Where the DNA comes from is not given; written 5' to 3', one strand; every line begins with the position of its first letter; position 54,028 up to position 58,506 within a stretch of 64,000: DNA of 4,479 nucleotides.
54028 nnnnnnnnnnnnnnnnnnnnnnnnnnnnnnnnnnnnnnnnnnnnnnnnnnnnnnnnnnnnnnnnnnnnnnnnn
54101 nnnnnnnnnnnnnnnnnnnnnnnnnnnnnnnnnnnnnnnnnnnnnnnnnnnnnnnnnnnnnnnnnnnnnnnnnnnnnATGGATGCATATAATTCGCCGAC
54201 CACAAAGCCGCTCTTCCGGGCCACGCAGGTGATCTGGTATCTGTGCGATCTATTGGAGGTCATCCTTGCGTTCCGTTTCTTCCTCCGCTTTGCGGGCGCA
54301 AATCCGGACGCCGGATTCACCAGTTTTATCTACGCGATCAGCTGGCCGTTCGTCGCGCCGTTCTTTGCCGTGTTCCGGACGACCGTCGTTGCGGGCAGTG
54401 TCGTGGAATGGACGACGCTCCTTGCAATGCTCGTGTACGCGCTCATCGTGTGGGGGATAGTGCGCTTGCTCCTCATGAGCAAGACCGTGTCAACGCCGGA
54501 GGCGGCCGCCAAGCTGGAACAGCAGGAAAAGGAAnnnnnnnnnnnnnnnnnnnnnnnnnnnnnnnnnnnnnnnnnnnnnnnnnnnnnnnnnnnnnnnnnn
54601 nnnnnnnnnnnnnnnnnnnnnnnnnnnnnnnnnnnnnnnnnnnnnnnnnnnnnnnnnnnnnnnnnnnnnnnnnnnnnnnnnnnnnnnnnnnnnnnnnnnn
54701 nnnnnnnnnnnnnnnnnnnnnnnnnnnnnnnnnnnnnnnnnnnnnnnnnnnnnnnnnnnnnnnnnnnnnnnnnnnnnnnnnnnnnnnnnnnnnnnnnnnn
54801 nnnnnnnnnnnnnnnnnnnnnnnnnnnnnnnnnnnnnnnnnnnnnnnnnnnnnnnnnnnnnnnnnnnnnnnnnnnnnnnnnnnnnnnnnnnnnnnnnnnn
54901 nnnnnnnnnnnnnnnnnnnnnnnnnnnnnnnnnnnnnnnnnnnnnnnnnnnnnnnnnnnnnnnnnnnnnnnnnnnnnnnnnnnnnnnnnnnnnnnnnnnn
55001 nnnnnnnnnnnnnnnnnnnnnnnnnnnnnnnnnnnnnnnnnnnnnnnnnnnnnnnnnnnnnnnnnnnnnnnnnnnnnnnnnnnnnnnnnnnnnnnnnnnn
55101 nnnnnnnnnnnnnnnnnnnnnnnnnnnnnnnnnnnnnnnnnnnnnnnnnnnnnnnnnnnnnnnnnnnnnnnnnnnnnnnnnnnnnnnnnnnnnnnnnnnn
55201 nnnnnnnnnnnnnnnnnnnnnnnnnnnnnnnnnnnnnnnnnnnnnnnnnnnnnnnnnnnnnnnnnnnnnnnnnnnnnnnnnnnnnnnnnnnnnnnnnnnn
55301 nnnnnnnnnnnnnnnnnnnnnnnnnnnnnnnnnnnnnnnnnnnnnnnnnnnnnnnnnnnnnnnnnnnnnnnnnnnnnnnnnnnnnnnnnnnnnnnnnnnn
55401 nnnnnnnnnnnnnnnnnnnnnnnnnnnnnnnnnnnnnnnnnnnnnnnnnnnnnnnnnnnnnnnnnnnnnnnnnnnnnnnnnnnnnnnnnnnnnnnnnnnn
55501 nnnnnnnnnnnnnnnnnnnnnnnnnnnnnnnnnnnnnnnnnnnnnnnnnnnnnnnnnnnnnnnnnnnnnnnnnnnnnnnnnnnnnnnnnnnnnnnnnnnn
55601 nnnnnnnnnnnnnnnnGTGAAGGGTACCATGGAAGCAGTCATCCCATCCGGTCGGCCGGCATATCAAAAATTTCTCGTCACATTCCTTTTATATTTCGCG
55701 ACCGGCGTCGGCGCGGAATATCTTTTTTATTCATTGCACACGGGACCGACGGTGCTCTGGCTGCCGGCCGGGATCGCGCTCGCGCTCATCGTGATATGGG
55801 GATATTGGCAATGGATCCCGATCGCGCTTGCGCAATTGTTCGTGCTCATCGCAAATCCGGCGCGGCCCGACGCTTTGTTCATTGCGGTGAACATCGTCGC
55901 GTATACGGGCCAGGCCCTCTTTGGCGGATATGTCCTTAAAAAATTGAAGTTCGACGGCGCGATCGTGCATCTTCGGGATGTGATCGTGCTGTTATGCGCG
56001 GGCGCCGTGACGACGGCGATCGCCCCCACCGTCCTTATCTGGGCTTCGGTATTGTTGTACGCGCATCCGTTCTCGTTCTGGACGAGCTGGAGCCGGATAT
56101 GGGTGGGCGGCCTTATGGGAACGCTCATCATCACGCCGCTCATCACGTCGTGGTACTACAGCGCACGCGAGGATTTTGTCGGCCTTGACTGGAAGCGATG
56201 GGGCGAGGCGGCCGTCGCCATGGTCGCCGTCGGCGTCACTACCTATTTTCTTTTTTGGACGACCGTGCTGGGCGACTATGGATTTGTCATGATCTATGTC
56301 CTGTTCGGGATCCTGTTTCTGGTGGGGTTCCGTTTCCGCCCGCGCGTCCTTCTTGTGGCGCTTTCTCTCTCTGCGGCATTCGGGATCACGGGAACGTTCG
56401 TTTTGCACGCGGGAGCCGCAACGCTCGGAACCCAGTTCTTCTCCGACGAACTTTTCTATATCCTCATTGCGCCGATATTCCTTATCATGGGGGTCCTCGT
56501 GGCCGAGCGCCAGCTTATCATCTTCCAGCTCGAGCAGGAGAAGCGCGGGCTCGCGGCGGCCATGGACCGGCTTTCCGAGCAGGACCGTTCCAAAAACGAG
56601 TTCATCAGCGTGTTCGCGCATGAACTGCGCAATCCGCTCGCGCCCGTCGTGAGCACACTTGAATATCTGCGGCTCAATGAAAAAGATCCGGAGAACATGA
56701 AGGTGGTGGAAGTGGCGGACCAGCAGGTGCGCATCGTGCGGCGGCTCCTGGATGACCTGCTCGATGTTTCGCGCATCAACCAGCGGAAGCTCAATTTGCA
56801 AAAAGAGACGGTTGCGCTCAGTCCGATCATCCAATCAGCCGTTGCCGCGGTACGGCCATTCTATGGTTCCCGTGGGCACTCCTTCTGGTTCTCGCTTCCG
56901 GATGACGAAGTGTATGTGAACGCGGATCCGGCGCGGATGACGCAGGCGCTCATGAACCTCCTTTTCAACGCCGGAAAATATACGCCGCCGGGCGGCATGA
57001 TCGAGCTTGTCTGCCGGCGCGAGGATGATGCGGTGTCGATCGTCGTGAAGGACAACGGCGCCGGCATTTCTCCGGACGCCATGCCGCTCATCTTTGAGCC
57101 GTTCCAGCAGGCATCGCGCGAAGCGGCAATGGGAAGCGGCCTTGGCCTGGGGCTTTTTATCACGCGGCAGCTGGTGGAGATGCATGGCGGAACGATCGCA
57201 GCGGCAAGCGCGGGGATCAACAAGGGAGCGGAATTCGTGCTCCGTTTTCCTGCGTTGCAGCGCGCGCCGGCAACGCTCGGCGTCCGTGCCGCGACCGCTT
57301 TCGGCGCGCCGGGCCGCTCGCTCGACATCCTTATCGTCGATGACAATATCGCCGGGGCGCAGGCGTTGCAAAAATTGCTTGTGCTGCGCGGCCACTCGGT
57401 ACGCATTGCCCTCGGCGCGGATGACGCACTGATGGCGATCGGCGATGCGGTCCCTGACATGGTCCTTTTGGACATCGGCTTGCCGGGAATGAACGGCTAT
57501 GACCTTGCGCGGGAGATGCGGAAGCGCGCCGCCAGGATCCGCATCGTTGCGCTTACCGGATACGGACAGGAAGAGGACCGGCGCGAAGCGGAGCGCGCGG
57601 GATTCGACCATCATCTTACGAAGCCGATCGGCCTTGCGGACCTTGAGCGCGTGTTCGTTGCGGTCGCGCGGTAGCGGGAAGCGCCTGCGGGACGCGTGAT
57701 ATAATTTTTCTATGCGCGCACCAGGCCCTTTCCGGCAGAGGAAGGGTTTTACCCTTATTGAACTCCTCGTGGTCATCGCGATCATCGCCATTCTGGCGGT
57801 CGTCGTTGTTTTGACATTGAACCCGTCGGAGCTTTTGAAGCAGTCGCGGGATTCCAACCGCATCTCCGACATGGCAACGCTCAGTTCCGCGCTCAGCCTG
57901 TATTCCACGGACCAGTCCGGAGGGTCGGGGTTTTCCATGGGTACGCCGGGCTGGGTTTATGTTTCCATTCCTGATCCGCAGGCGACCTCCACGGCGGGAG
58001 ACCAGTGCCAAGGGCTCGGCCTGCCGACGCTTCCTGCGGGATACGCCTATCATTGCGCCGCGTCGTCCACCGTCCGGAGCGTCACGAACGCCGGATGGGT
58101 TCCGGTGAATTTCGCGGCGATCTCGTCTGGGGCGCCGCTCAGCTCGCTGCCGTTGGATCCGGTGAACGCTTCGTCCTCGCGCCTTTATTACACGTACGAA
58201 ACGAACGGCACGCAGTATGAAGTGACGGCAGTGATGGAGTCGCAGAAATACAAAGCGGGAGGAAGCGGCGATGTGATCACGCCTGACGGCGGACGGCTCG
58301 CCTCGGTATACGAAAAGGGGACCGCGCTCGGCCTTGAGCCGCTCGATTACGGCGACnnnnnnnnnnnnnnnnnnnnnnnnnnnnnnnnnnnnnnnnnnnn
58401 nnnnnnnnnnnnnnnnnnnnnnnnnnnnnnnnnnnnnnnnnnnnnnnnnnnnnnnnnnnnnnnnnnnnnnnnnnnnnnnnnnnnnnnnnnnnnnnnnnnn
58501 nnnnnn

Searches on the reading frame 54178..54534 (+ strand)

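Call 12: search_protein_families(library=pfam, proteins=[window:54178-54534:+], max_evalue=0.01)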
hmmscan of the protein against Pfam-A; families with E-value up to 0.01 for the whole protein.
window:54178-54534:+ (119 aa): 1 family
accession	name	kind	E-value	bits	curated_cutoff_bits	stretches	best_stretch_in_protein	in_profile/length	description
PF02325.22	YGGT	-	0.00087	20.1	27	1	22-90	3-66/70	YGGT family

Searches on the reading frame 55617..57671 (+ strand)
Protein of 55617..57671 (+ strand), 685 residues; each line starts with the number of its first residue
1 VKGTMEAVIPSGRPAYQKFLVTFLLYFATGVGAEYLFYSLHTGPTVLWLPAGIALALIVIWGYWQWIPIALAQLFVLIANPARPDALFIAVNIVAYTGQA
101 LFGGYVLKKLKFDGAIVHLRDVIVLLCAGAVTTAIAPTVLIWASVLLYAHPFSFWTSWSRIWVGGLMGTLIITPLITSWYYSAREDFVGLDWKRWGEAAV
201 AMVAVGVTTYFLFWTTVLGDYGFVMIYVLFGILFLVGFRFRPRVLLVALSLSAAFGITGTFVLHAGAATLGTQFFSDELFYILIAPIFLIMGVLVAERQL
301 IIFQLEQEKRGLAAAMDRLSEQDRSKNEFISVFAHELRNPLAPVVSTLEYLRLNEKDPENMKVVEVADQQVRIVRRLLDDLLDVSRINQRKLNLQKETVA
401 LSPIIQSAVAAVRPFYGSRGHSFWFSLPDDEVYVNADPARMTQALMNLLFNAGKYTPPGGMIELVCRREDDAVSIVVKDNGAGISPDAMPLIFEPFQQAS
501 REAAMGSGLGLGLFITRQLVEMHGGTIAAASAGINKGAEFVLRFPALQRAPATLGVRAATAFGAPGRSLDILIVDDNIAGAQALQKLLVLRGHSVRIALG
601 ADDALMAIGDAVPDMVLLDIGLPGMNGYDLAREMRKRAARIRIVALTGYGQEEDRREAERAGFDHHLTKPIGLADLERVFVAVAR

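Call 4: search_protein_families(library=pfam, proteins=[window:55617-57671:+], max_evalue=1)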
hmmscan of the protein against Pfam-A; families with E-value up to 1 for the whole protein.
window:55617-57671:+ (685 aa): 7 families
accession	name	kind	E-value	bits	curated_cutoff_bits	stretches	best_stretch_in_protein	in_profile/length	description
PF02518.31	HATPase_c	-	1.7e-24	86.9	26.4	1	437-546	2-109/111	Histidine kinase-, DNA gyrase B-, and HSP90-like ATPase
PF00072.30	Response_reg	-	1.9e-21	76.7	30.2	1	571-677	1-107/111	Response regulator receiver domain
PF05231.19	MASE1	-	3.1e-14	53.2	29.8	1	23-299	7-299/299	MASE1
PF00512.31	HisKA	-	6.7e-13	48.9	26.9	1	325-389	1-65/66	His Kinase A (phospho-acceptor) domain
PF13581.12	HATPase_c_2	-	0.0085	16.5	27.4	1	446-521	41-110/127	Histidine kinase-like ATPase domain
PF13589.12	HATPase_c_3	-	0.12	12.8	25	1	443-493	5-54/137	Histidine kinase-, DNA gyrase B-, and HSP90-like ATPase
PF10090.15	HPTransfase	-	0.14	12.3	22.9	1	441-488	32-79/123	Histidine phosphotransferase C-terminal domain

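Call 5: search_protein_families(library=ncbifam, proteins=[window:55617-57671:+], max_evalue=1)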
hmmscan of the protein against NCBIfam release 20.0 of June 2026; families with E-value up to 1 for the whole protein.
window:55617-57671:+ (685 aa): 167 families (the best 25 are shown)
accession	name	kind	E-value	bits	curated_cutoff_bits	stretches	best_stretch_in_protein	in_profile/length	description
TIGR02956.1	TMAO_torS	equivalog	2.6e-55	188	676.5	1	304-679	442-815/967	TMAO reductase system sensor histidine kinase/response regulator TorS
NF011874.0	PRK15347.1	equivalog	1.1e-54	185.8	852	2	312-550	384-618/921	two component system sensor kinase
NF038297.2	hybrid_HK_HrmK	equivalog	1.4e-53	182.5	725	1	302-679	211-603/607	hybrid histidine kinase/response regulator HrmK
NF008302.0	PRK11091.1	equivalog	6.1e-48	163.6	838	1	316-680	273-639/779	aerobic respiration two-component sensor histidine kinase ArcB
NF008099.0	PRK10841.1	equivalog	6.5e-45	153.3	920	2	318-549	461-693/949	two-component system sensor histidine kinase RcsC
NF041947.1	LuxQ_Vibrio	equivalog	8.1e-45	153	1200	1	304-681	451-836/843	quorum-sensing autoinducer 2 sensor kinase/phosphatase LuxQ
NF047874.1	MASE3_PAS_HK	subfamily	2.7e-42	145.4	560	1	312-546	384-625/655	MASE3 domain-containing sensor histidine kinase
NF006800.0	PRK09303.1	equivalog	3.5e-41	141.4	342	1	303-548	128-379/383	histidine kinase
NF052574.1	HisKinEspCMyxo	equivalog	9.6e-41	139.8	1200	2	334-648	425-747/785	serine histidine kinase EspC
NF041880.1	EPS_EpsF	equivalog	1.9e-40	138.8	900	2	315-538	263-485/492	response regulator EpsF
TIGR02966.1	phoR_proteo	equivalog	2.8e-40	138.4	334.2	1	317-544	105-333/333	phosphate regulon sensor histidine kinase PhoR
NF041832.1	near_NosP_CTERM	subfamily_domain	8.4e-40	137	400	1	323-676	4-362/370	NahK/ErcS family hybrid sensor histidine kinase/response regulator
NF033092.0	HK_WalK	equivalog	3.3e-38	131.6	725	1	305-545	348-593/594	cell wall metabolism sensor histidine kinase WalK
NF046044.1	PnpS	equivalog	6.1e-38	130.8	400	1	320-545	164-390/390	two-component system histidine kinase PnpS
NF008318.0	PRK11107.1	equivalog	2.4e-35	121.9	890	2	304-545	271-517/920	two-component sensor histidine kinase BarA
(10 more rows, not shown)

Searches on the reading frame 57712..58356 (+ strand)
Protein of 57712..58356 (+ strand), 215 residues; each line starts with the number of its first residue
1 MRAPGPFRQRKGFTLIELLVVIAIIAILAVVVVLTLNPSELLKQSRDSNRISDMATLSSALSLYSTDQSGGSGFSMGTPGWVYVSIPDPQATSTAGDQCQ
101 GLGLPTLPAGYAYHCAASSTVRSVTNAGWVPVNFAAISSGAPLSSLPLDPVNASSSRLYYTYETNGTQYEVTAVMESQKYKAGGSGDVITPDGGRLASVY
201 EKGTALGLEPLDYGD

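Call 66: search_protein_representatives(protein=window:57712-58356:+)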
Query: 215 residues. Proteins with E-value up to 0.001 (for the whole library): 20586; up to 1e-10: 2361; up to 1e-30: 1015. The best 150 are listed.
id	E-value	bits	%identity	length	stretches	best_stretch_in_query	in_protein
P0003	4.3e-98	343.5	75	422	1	9-215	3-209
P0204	2.0e-95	334.8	74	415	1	9-215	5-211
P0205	1.7e-90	318.7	74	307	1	10-215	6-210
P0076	9.0e-89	313.0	74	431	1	8-215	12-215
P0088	6.4e-85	300.5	69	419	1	9-215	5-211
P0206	3.6e-83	294.8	67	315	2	10-215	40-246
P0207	1.6e-80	286.1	63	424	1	8-215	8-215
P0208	5.1e-80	284.5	63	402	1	5-210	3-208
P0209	9.4e-80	283.6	65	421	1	8-214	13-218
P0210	5.7e-79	281.0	64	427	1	8-215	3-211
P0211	1.0e-78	280.2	67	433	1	11-215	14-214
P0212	1.5e-78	279.7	67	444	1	9-213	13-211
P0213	2.2e-78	279.1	69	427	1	11-215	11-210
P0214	1.2e-77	276.7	64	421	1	7-214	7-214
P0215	2.1e-77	275.9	65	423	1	8-215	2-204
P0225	1.4e-72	260.1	64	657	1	8-213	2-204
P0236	3.2e-70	252.4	59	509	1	9-212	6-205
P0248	8.4e-67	241.3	56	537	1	8-214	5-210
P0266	9.8e-64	231.3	61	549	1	11-214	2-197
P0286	1.5e-61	224.1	53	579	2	2-214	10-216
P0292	4.1e-61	222.7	57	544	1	9-214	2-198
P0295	8.5e-61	221.7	63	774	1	42-215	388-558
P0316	2.4e-59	217.0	55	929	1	8-213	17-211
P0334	6.7e-58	212.2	59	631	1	4-185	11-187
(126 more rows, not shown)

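Call 67: search_protein_families(library=pfam, proteins=[P0225, P0316, P0295, P0334, P0286, P0292, P0266, P0248, P0236], max_evalue=0.001)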
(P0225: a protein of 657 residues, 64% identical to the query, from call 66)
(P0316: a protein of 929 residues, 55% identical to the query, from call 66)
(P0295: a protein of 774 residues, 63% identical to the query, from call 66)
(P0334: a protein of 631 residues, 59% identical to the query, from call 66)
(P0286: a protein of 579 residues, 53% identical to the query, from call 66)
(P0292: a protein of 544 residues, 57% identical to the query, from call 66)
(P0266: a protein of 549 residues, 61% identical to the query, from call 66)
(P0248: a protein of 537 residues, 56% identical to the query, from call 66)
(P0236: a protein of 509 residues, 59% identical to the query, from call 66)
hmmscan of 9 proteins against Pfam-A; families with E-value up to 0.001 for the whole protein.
P0225 (657 aa): 2 families
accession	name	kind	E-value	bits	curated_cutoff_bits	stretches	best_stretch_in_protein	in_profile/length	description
PF07963.17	N_methyl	-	2.4e-09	36.8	21.2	1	1-26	1-26/27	Prokaryotic N-terminal methylation motif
PF04151.21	PPC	-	0.00032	21.9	25.9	0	354-415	7-65/70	Bacterial pre-peptidase C-terminal domain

P0316 (929 aa): 6 families
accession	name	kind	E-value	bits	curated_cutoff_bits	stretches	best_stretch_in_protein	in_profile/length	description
PF00041.27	fn3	-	4.8e-20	72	25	2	535-614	3-82/84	Fibronectin type III domain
PF16655.11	PhoD_N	-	2.1e-08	35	30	0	546-602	26-80/90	PhoD-like phosphatase, N-terminal domain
PF16656.11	Pur_ac_phosph_N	-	3.8e-08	34.2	30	1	228-304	10-93/93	Purple acid Phosphatase, N-terminal domain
PF07963.17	N_methyl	-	6.5e-07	29.1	21.2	1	17-41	2-26/27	Prokaryotic N-terminal methylation motif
PF24489.1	Ig_J_second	-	2.1e-05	24.9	27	0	574-613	51-90/105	Tip attachment protein J second Ig-like domain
PF25788.1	Ig_Rha78A_N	-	3.3e-05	24.5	27.4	0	667-706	61-101/105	Rha78A-like, N-terminal immunoglobulin domain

P0295 (774 aa): 2 families
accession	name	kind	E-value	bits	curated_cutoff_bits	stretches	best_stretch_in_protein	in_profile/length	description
PF13385.13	Laminin_G_3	-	9.2e-19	68.5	27.6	1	607-767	1-151/151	Concanavalin A-like lectin/glucanases superfamily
PF25183.1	OMP_b-brl_4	-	1.9e-07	30.3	30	1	332-403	70-144/838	Outer membrane beta barrel domain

P0334 (631 aa): 3 families
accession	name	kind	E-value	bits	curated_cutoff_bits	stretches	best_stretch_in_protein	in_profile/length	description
PF24684.1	Vgb_lyase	-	9.4e-15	54.6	50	2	329-522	9-209/290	Virginiamycin B lyase family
PF07963.17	N_methyl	-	9e-08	31.8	21.2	1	16-39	3-26/27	Prokaryotic N-terminal methylation motif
PF08450.18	SGL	-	3.7e-07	30.4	26.3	0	333-386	184-237/246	SMP-30/Gluconolactonase/LRE-like region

P0286 (579 aa): 3 families
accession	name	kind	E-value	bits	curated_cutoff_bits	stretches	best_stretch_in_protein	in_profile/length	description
PF13385.13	Laminin_G_3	-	1.5e-19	71.1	27.6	1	397-558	2-151/151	Concanavalin A-like lectin/glucanases superfamily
PF07963.17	N_methyl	-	1.4e-07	31.2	21.2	1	20-45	1-26/27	Prokaryotic N-terminal methylation motif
PF10102.14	DUF2341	-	1.5e-05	25.8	23.4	1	278-338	2-60/84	Domain of unknown function (DUF2341)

P0292 (544 aa): 2 families
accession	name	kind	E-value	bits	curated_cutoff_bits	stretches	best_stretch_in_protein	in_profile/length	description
PF13385.13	Laminin_G_3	-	3.6e-14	53.6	27.6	1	369-524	2-150/151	Concanavalin A-like lectin/glucanases superfamily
PF07963.17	N_methyl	-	5.4e-06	26.2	21.2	1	2-25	3-26/27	Prokaryotic N-terminal methylation motif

P0266 (549 aa): 3 families
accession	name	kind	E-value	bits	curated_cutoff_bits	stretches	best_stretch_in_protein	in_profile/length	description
PF13385.13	Laminin_G_3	-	2.2e-19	70.5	27.6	1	370-527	1-150/151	Concanavalin A-like lectin/glucanases superfamily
PF07963.17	N_methyl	-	2.5e-06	27.3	21.2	1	2-23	5-26/27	Prokaryotic N-terminal methylation motif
PF10102.14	DUF2341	-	0.00014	22.7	23.4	0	261-322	4-64/84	Domain of unknown function (DUF2341)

P0248 (537 aa): 2 families
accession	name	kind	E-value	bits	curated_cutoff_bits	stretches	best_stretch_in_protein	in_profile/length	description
PF13385.13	Laminin_G_3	-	2.7e-16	60.5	27.6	1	379-520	4-150/151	Concanavalin A-like lectin/glucanases superfamily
PF07963.17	N_methyl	-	1.1e-06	28.4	21.2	1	5-29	2-26/27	Prokaryotic N-terminal methylation motif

P0236 (509 aa): 1 family
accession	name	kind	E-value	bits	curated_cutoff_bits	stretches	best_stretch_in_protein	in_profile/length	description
PF07963.17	N_methyl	-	2.5e-07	30.4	21.2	1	5-29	2-26/27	Prokaryotic N-terminal methylation motif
